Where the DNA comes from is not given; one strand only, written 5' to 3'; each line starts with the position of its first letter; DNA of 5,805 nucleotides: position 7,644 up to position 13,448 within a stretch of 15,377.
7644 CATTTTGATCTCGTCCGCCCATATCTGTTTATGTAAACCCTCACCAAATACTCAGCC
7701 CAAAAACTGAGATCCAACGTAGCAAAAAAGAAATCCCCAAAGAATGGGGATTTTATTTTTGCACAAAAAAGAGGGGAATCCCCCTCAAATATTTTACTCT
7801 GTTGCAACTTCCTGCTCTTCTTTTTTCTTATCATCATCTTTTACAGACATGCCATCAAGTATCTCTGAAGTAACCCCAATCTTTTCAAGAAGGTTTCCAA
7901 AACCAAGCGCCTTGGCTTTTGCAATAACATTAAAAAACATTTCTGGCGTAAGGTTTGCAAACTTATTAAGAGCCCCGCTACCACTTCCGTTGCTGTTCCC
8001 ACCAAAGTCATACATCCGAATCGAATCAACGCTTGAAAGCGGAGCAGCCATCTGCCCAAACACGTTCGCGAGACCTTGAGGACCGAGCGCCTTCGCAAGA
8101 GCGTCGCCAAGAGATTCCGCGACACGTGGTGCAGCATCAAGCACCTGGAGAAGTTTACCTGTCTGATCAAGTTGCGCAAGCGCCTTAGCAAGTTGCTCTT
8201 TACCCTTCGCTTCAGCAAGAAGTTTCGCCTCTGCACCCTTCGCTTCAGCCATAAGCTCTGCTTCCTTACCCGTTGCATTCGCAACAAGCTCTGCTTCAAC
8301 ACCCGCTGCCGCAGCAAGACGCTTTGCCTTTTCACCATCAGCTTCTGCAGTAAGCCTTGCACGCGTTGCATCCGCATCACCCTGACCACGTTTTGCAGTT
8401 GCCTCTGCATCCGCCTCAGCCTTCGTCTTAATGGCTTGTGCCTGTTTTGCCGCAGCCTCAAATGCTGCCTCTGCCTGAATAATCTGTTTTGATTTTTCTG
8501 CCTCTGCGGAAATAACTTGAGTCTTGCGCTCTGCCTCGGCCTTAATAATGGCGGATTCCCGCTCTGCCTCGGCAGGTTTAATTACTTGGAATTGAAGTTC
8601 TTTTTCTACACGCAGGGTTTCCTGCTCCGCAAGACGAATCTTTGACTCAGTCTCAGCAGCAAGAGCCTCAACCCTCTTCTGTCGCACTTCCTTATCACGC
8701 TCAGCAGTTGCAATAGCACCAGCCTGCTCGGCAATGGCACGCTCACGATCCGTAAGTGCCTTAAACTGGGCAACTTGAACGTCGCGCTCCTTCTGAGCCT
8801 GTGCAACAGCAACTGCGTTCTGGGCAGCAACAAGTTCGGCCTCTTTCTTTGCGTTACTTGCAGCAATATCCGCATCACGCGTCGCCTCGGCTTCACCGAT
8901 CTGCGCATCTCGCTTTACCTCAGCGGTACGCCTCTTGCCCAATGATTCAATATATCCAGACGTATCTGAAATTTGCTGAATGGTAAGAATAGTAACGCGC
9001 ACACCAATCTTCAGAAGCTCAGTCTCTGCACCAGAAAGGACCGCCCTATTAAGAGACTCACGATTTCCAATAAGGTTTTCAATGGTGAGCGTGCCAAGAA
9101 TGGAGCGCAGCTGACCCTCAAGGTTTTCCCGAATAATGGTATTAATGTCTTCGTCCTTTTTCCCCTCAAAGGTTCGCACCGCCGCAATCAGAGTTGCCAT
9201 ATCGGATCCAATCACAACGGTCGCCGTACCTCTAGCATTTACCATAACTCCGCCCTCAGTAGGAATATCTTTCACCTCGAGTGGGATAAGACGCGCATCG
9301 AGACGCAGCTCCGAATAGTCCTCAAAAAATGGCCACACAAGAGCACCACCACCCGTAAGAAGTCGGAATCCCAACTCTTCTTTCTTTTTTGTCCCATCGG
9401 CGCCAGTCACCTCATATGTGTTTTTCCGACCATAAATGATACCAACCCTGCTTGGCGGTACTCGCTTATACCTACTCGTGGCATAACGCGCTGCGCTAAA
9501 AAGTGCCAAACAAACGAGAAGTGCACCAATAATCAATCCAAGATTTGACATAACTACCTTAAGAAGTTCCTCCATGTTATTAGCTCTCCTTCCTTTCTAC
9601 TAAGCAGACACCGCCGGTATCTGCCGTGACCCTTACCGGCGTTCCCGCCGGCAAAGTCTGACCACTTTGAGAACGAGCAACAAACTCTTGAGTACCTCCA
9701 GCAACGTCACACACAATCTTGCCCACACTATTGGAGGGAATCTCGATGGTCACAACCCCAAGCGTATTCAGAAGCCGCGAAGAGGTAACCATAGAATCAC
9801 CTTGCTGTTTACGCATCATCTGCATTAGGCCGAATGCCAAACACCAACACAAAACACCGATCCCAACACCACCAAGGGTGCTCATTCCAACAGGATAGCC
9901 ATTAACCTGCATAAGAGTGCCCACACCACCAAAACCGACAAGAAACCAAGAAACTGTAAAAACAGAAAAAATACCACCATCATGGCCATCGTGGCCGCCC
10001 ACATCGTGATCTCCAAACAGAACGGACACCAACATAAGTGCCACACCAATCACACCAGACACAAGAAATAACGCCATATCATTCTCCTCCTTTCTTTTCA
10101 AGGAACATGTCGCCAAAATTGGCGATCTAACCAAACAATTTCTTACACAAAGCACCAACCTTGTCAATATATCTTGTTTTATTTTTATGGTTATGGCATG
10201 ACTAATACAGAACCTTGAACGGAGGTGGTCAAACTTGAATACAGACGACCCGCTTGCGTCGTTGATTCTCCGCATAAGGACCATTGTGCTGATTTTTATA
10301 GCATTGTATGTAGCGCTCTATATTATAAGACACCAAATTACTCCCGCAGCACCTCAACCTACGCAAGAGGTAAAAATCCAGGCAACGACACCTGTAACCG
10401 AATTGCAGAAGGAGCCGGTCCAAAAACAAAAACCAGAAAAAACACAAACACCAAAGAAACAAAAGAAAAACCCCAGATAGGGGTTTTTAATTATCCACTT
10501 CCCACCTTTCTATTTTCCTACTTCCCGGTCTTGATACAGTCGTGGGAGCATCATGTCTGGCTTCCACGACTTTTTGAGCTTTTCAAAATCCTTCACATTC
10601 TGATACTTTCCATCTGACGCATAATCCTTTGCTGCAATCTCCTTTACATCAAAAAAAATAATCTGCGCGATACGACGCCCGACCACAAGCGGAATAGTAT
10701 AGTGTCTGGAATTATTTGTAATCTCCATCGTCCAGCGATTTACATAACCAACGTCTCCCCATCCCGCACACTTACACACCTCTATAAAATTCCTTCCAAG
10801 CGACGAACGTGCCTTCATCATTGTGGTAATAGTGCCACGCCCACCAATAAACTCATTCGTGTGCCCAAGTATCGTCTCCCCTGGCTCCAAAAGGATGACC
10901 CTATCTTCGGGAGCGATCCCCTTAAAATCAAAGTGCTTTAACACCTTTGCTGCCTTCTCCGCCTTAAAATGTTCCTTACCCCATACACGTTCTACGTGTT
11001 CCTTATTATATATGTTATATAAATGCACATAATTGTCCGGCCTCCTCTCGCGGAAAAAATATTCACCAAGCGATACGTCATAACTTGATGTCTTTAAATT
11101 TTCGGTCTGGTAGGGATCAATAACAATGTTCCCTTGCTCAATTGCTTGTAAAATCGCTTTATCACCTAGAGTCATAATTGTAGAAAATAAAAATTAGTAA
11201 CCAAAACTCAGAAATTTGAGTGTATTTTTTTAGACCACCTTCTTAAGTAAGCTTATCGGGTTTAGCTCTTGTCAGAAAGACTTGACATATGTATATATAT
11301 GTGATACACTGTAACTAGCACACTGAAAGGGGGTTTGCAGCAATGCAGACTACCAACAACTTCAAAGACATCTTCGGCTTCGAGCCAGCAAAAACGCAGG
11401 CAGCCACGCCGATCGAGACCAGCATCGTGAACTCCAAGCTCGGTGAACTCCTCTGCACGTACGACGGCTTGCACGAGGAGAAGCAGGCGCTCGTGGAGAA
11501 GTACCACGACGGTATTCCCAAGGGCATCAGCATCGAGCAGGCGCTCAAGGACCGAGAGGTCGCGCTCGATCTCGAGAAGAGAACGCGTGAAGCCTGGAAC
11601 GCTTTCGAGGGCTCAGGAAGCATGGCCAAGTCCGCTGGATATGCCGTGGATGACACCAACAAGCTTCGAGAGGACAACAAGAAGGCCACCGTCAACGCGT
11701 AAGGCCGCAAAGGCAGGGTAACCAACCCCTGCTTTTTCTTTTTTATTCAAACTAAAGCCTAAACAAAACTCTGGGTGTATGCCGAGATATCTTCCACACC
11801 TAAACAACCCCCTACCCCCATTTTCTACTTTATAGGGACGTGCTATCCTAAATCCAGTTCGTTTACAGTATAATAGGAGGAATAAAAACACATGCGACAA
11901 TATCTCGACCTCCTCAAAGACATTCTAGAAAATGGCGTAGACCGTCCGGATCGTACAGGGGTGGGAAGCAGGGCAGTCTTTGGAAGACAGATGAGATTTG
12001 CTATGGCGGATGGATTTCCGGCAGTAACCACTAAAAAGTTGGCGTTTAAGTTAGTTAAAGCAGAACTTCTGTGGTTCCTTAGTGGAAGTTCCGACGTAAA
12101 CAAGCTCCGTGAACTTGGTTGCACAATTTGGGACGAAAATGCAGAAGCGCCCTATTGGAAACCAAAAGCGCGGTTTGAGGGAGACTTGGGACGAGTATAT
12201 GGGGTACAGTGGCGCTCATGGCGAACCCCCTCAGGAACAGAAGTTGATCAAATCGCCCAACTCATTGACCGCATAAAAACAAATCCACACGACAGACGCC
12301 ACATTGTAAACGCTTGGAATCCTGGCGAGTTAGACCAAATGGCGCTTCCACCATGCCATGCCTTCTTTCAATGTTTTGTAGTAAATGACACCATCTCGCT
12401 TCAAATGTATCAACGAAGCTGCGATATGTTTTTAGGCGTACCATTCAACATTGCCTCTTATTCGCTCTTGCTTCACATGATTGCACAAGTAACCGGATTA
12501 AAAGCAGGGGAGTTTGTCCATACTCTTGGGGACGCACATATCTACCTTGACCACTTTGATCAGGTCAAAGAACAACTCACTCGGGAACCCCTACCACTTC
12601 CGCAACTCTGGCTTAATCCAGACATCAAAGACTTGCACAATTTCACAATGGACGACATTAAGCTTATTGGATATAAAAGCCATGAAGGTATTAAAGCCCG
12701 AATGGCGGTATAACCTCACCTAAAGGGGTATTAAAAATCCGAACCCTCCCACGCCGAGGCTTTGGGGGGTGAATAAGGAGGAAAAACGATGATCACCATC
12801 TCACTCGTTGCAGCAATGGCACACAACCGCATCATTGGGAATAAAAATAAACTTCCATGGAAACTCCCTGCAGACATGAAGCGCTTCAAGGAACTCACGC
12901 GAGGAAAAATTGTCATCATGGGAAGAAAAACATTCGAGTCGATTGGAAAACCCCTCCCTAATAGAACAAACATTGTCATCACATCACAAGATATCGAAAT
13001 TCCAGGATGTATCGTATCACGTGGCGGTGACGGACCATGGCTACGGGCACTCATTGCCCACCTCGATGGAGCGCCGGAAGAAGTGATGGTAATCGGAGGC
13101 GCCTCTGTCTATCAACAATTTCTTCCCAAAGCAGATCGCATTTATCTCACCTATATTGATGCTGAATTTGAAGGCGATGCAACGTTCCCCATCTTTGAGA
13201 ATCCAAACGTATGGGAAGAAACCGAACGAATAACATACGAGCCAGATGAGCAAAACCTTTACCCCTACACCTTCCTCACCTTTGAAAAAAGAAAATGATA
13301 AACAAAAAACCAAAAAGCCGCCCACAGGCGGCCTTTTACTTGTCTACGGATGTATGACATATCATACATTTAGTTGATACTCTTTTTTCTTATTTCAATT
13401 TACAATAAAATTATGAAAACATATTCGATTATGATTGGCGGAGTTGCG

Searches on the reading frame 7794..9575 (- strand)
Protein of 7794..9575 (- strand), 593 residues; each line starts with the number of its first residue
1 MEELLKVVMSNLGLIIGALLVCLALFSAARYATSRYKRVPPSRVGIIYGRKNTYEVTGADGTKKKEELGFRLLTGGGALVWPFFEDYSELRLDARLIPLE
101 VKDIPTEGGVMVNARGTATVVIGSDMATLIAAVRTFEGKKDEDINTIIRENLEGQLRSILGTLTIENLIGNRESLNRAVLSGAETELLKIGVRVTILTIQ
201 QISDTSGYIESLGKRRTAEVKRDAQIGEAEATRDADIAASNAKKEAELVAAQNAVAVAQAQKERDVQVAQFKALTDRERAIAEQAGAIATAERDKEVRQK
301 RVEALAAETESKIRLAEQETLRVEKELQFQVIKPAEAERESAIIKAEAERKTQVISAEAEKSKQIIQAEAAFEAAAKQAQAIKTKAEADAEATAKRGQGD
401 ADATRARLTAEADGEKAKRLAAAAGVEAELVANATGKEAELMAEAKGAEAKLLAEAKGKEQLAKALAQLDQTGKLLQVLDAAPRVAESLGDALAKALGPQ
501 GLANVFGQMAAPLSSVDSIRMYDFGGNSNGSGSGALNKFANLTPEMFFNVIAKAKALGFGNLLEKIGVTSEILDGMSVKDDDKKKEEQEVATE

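Call 7: search_protein_families(library=pfam, proteins=[window:7794-9575:-])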
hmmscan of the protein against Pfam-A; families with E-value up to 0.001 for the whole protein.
window:7794-9575:- (593 aa): 1 family
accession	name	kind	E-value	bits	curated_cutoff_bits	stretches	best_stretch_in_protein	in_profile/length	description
PF01145.31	Band_7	-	9.9e-23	81.5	23.6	1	38-232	2-175/176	SPFH domain / Band 7 family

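Call 8: search_protein_families(library=ncbifam, proteins=[window:7794-9575:-])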
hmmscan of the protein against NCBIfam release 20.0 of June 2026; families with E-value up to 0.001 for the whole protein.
window:7794-9575:- (593 aa): 1 family
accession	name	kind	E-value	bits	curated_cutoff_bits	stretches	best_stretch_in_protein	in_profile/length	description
NF058507.1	FlotScfldFlot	equivalog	3.7e-69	234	700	1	15-422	5-394/477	flotillin lipid rafts scaffold protein FloT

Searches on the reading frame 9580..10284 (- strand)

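Call 7: search_protein_families(library=pfam, proteins=[window:9580-10284:-])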
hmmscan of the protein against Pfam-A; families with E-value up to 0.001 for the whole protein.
window:9580-10284:- (234 aa): 0 families

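Call 8: search_protein_families(library=ncbifam, proteins=[window:9580-10284:-])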
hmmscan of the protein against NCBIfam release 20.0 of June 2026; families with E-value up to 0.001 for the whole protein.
window:9580-10284:- (234 aa): 0 families

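Call 18: search_protein_families(library=pfam, proteins=[window:9580-10284:-], max_evalue=0.1)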
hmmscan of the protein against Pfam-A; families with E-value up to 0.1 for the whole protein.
window:9580-10284:- (234 aa): 1 family
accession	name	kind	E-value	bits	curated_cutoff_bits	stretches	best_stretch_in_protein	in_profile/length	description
PF01957.25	NfeD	-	0.0045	17.6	29.1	1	182-231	13-57/57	NfeD-like C-terminal, partner-binding domain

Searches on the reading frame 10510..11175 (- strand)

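Call 7: search_protein_families(library=pfam, proteins=[window:10510-11175:-])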
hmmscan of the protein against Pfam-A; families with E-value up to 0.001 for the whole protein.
window:10510-11175:- (221 aa): 1 family
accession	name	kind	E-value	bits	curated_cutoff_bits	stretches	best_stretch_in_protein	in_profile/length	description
PF22769.1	DCD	-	1.7e-30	106.6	27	1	3-176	2-152/153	dCTP deaminase-like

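Call 8: search_protein_families(library=ncbifam, proteins=[window:10510-11175:-])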
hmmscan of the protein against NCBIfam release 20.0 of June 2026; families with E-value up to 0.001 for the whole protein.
window:10510-11175:- (221 aa): 4 families
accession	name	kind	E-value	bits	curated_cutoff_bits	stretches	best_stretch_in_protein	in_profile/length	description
TIGR02274.1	dCTP_deam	equivalog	1.1e-26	93.6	92.8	1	3-195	2-173/180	dCTP deaminase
NF002598.0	PRK02253.1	equivalog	9.1e-06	25.3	130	1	86-193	63-163/167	deoxyuridine 5'-triphosphate nucleotidohydrolase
TIGR00576.1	dut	superfamily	0.00016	21.4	102.55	1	94-179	33-118/143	dUTP diphosphatase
NF001862.0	PRK00601.1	equivalog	0.0002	21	103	1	90-184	36-130/150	dUTP diphosphatase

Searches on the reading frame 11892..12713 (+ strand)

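Call 7: search_protein_families(library=pfam, proteins=[window:11892-12713:+])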
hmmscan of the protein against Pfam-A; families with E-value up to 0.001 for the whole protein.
window:11892-12713:+ (273 aa): 1 family
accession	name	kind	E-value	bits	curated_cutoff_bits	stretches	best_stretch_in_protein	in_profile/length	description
PF00303.24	Thymidylat_synt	-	3.9e-114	380.7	24.3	1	2-273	1-266/266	Thymidylate synthase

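Call 8: search_protein_families(library=ncbifam, proteins=[window:11892-12713:+])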
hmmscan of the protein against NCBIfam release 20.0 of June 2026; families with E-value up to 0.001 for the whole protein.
window:11892-12713:+ (273 aa): 8 families
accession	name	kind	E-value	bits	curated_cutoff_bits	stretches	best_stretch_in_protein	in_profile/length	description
NF002497.0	PRK01827.1-3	equivalog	2.6e-121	403.9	327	1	1-273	1-264/264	thymidylate synthase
TIGR03284.1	thym_sym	equivalog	3.2e-114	381.1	108.35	2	93-273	116-296/296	thymidylate synthase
NF002496.0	PRK01827.1-2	equivalog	2.2e-112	375.2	325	2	97-273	142-318/318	thymidylate synthase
NF002499.0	PRK01827.1-5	equivalog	7.6e-102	340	405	1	1-273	1-264/264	thymidylate synthase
NF010393.0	PRK13821.1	equivalog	2.5e-68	230.5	576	2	118-273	155-323/323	thymidylate synthase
NF002498.0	PRK01827.1-4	equivalog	1.9e-61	207.9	427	1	1-272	1-282/283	thymidylate synthase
NF002495.0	PRK01827.1-1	equivalog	7.1e-54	183.2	327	1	3-273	7-279/279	thymidylate synthase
TIGR03283.1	thy_syn_methano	equivalog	2.5e-14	53.3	174.55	1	103-223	83-199/201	thymidylate synthase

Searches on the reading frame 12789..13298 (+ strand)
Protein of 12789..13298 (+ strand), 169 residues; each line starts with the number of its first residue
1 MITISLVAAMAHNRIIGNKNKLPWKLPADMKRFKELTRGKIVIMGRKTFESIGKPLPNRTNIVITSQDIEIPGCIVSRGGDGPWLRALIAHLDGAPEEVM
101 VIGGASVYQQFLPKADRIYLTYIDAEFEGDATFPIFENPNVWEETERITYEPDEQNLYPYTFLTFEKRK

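Call 18: search_protein_families(library=pfam, proteins=[window:12789-13298:+], max_evalue=0.1)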
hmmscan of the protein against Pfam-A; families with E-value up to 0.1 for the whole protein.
window:12789-13298:+ (169 aa): 1 family
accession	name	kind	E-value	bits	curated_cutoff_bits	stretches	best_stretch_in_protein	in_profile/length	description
PF00186.24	DHFR_1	-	5.9e-56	189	25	1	3-167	1-159/159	Dihydrofolate reductase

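Call 31: find_encoding_contigs(protein=window:12789-13298:+, flank=10000, max_places=6)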
Protein window:12789-13298:+ (169 aa): 1 contig read that carries it; 1 place shown.
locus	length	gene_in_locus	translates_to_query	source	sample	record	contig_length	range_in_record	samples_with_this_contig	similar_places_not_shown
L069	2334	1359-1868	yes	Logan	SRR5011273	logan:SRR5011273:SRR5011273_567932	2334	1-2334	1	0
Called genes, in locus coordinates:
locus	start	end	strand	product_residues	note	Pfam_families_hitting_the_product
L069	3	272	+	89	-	?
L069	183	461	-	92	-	-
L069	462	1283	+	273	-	PF00303:Thymidylat_synt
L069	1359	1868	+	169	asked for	PF00186:DHFR_1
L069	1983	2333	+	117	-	?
